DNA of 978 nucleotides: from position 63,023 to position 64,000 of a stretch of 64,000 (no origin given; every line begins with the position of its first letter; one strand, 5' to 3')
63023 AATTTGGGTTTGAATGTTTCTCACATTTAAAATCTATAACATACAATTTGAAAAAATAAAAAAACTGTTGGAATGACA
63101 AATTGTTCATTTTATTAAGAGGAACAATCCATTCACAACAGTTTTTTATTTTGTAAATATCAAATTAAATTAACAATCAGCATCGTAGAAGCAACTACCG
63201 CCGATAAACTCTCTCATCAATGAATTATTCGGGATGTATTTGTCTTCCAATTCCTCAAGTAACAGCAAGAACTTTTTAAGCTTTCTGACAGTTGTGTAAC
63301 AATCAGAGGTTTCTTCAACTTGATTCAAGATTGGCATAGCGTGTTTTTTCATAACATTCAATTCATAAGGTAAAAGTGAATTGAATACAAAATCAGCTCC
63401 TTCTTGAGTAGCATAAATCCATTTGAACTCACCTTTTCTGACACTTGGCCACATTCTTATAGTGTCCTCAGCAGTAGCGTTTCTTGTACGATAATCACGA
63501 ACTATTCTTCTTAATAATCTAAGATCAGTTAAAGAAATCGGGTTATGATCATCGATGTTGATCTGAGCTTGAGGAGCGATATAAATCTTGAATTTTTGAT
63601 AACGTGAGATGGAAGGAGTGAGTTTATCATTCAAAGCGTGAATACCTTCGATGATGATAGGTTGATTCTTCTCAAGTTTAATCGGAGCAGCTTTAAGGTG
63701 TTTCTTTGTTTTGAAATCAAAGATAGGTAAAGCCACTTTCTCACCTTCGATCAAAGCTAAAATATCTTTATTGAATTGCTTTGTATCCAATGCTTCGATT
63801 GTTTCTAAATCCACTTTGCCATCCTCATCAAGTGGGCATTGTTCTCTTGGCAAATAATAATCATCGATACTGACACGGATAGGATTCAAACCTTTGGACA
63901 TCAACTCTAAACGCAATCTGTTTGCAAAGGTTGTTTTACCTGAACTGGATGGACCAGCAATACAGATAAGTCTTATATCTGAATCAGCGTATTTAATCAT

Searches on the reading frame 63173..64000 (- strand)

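Call 26: search_protein_families(library=pfam, proteins=[window:63173-64000:-], max_evalue=0.001)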
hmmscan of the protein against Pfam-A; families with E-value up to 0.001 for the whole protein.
window:63173-64000:- (276 aa): 3 families
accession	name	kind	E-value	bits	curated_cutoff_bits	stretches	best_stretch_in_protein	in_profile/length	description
PF00485.24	PRK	-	5.4e-19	69.2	22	1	11-209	1-190/196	Phosphoribulokinase / Uridine kinase family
PF20720.3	nSTAND3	-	0.00023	21.4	27.2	0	10-45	18-54/155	Novel STAND NTPase 3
PF13238.12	AAA_18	-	0.00038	21.4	29.4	1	12-122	1-82/128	AAA domain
